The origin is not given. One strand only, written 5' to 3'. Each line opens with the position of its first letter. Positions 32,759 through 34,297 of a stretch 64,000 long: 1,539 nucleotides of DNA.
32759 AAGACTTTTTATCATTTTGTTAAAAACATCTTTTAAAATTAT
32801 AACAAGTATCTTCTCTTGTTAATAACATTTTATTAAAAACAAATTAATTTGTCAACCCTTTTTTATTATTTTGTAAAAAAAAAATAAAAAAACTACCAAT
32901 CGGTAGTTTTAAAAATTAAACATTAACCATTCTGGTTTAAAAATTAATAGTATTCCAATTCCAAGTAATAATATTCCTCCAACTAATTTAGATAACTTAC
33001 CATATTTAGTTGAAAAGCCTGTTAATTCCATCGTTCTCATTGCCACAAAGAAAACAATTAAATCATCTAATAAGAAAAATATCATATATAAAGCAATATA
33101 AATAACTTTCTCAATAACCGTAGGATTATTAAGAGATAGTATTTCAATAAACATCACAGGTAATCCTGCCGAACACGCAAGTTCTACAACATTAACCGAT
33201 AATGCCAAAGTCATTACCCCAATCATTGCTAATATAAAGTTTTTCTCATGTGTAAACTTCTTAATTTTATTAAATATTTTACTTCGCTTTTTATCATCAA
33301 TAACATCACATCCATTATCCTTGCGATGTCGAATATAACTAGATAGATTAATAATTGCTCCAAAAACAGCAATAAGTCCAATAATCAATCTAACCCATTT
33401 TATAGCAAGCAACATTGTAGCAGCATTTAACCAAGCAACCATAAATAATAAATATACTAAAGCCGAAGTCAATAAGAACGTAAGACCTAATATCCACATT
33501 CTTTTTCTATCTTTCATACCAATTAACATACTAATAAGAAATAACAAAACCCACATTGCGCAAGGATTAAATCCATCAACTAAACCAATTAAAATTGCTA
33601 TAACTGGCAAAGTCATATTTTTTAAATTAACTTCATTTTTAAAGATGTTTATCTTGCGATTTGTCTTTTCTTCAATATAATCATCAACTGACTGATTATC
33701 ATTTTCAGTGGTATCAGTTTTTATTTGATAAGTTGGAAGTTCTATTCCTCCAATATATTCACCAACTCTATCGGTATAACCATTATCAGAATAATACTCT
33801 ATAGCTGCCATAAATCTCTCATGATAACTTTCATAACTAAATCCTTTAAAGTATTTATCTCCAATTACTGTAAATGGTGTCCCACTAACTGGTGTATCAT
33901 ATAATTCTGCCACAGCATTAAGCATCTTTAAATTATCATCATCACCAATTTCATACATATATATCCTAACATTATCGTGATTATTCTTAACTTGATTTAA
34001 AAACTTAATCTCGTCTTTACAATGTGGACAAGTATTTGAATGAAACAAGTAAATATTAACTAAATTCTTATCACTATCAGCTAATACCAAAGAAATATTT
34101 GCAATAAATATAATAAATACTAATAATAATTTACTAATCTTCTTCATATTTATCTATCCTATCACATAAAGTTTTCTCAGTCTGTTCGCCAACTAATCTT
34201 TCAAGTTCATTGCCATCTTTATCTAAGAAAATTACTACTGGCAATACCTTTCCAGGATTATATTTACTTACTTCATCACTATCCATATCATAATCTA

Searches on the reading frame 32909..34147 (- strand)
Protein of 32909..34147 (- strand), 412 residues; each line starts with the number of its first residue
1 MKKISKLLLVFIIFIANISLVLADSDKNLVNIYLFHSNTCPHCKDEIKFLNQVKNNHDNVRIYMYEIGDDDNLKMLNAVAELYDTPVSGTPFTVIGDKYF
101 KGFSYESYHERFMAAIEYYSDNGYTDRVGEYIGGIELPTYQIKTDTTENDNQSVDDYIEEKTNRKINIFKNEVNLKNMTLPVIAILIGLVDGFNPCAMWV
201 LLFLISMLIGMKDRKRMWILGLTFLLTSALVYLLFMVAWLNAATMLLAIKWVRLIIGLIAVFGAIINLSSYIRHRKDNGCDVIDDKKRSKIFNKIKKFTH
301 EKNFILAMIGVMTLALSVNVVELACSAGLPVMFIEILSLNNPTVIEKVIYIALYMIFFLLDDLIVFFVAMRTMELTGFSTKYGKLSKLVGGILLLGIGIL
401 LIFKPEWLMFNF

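Call 26: search_protein_families(library=pfam, proteins=[window:32909-34147:-], max_evalue=0.01)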
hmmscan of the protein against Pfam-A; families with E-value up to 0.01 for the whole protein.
window:32909-34147:- (412 aa): 1 family
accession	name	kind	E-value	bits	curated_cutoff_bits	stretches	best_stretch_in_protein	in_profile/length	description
PF13098.12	Thioredoxin_2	-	0.0041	17.9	27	1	32-98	9-84/104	Thioredoxin-like domain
